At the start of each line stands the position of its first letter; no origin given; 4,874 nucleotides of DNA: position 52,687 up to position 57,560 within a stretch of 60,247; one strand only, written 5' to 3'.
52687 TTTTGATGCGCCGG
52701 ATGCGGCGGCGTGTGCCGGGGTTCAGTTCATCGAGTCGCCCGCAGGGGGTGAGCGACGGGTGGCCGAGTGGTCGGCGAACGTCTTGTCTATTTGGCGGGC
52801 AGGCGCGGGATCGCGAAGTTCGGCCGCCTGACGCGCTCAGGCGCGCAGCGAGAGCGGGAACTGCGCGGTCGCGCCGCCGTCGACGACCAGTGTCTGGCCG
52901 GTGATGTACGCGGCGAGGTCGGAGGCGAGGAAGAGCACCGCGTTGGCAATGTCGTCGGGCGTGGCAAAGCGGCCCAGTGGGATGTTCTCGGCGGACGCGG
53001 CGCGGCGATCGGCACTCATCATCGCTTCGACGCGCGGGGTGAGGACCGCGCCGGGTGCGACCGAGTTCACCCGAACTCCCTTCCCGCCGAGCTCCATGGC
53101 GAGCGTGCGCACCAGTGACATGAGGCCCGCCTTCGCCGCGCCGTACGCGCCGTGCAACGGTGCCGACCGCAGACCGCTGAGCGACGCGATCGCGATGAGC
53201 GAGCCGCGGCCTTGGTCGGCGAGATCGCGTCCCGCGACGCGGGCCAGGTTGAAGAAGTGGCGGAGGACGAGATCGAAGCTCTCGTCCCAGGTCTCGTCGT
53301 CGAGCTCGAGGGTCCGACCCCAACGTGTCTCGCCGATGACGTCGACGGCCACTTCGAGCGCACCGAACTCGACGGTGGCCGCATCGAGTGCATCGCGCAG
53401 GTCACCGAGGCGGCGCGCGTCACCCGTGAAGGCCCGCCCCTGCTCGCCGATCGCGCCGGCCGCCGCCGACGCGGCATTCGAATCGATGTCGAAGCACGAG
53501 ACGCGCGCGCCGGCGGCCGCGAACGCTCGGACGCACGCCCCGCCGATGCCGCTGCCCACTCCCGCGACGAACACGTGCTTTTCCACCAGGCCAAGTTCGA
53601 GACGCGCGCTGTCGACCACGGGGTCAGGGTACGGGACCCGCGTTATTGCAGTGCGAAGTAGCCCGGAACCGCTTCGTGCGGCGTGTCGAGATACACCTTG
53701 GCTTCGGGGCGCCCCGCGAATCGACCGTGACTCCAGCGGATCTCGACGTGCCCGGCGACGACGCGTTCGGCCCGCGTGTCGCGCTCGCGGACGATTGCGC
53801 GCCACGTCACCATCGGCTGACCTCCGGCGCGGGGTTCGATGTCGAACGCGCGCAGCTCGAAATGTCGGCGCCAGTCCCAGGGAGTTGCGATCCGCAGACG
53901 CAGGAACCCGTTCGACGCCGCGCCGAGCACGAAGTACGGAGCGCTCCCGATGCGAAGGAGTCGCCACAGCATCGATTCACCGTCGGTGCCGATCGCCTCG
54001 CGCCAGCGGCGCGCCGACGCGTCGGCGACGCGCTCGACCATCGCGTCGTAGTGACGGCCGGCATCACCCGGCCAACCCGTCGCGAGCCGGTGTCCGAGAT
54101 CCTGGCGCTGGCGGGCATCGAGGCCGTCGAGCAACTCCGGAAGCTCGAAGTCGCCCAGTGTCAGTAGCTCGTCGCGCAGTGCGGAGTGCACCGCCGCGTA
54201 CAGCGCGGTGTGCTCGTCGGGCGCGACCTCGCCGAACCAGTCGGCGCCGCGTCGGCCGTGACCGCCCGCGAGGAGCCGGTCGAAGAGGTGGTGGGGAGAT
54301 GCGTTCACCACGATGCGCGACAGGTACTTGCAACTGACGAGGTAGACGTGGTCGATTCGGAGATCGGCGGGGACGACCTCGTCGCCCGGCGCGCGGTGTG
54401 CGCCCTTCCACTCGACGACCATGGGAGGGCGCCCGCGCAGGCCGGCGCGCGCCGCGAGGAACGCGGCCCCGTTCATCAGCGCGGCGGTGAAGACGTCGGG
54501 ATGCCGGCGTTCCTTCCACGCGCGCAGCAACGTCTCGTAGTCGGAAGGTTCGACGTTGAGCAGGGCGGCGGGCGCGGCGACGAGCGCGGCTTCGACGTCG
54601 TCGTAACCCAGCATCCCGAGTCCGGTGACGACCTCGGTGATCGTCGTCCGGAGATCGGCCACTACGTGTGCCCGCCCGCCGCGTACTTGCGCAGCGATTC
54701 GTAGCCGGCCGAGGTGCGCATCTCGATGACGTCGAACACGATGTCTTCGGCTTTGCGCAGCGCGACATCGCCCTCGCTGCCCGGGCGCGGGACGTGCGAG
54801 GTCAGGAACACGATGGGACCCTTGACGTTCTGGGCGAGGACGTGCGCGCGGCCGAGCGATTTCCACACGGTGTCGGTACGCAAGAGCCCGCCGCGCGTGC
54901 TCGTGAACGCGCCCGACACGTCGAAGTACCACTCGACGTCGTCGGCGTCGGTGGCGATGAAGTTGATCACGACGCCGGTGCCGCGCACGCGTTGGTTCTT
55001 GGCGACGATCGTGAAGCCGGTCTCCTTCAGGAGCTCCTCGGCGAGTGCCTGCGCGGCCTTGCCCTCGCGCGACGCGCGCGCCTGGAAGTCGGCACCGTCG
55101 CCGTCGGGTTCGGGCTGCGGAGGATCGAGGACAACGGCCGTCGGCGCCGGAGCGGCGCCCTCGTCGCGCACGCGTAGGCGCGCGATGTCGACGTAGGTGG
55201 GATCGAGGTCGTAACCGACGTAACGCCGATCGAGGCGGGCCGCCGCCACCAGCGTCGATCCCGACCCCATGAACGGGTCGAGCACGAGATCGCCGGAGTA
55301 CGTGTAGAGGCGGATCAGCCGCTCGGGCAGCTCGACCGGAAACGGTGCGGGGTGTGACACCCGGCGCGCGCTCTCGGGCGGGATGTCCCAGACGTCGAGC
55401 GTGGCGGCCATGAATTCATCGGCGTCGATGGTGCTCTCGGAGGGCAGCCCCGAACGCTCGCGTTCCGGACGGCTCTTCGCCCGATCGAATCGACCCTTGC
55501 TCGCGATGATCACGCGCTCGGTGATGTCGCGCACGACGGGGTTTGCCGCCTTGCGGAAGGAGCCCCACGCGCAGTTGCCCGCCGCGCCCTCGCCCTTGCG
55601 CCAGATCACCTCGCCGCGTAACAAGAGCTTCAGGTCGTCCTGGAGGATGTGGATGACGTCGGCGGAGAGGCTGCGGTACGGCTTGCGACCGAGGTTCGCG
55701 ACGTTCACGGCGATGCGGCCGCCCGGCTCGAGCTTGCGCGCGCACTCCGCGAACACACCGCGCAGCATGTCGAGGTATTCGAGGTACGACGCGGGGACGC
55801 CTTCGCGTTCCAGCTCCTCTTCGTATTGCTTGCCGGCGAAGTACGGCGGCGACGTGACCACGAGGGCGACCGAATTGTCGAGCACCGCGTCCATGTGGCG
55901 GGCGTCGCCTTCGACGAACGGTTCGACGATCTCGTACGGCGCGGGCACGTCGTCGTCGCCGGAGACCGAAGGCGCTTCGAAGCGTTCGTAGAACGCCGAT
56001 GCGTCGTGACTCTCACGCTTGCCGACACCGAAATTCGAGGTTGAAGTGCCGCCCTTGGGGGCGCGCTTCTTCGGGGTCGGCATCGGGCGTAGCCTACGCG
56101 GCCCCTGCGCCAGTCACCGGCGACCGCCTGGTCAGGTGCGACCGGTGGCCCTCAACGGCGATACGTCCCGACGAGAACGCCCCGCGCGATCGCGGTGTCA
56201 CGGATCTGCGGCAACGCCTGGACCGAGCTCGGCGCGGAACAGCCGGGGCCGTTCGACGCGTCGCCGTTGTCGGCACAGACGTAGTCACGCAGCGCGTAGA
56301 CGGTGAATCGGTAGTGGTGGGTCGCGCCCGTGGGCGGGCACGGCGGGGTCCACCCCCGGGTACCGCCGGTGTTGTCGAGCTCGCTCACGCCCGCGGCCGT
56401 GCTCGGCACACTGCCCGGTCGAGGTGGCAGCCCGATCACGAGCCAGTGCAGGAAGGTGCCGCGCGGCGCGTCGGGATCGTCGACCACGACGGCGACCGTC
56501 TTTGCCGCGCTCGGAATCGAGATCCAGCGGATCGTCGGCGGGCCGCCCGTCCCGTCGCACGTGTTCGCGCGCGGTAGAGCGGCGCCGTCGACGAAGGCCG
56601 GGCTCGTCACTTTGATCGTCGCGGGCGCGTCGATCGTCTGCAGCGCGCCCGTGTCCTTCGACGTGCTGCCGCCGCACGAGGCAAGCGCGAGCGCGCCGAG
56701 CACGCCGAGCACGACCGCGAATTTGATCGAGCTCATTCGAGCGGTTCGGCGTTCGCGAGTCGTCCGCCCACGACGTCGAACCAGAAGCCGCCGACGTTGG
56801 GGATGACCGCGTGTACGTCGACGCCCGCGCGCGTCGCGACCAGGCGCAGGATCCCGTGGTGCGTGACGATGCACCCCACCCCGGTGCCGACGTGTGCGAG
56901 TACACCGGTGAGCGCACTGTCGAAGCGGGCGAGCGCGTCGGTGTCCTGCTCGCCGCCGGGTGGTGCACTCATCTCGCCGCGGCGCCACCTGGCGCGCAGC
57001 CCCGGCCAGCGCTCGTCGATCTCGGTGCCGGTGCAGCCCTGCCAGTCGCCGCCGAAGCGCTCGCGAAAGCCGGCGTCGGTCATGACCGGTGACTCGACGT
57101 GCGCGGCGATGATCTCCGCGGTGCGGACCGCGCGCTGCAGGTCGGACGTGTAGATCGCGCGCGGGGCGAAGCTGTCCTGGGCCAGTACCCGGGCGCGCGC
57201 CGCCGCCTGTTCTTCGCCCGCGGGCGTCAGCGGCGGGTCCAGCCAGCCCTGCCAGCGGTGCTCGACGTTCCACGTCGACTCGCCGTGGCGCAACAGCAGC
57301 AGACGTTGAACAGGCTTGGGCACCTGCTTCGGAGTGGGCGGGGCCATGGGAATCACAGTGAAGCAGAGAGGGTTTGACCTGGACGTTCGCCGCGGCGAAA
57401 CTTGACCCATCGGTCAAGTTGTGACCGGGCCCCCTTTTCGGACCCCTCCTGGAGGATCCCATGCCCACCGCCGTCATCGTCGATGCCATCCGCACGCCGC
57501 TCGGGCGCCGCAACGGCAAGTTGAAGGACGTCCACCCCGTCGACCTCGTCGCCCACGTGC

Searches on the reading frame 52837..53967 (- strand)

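Call 14: search_protein_families(library=pfam, proteins=[window:52837-53967:-], max_evalue=0.001)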
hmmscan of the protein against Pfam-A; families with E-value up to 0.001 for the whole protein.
window:52837-53967:- (376 aa): 2 families
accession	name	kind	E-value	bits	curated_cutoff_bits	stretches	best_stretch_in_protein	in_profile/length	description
PF13561.12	adh_short_C2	-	2.3e-58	198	27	1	136-367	1-236/236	Enoyl-(Acyl carrier protein) reductase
PF00106.31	adh_short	-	1.7e-36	126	26.6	1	130-315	1-189/195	short chain dehydrogenase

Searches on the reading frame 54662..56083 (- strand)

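Call 14: search_protein_families(library=pfam, proteins=[window:54662-56083:-], max_evalue=0.001)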
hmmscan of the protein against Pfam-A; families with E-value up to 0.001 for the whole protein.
window:54662-56083:- (473 aa): 4 families
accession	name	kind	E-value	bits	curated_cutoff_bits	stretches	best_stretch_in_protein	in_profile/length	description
PF01555.25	N6_N4_Mtase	-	4.5e-40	138.4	26.7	1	72-301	1-219/221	DNA methylase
PF08241.18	Methyltransf_11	-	4.7e-06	27.6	21.2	0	100-125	69-94/95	Methyltransferase domain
PF13649.12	Methyltransf_25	-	5.1e-05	24.3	27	0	267-310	1-46/97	Methyltransferase domain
PF08242.18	Methyltransf_12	-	0.00046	21.3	30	0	273-325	6-62/98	Methyltransferase domain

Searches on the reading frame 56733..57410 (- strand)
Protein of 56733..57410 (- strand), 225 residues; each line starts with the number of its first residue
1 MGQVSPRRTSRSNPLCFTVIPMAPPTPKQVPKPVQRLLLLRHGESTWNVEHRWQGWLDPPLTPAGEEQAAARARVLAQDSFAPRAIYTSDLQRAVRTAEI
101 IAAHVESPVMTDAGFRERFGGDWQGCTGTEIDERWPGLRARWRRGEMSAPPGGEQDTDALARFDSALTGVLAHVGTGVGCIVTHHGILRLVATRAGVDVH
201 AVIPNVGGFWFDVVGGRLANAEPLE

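Call 14: search_protein_families(library=pfam, proteins=[window:56733-57410:-], max_evalue=0.001)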
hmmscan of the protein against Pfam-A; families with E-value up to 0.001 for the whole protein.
window:56733-57410:- (225 aa): 1 family
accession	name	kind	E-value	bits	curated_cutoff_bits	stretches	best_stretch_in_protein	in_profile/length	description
PF00300.27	His_Phos_1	-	9.3e-43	146.6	21.7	1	37-195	1-158/194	Histidine phosphatase superfamily (branch 1)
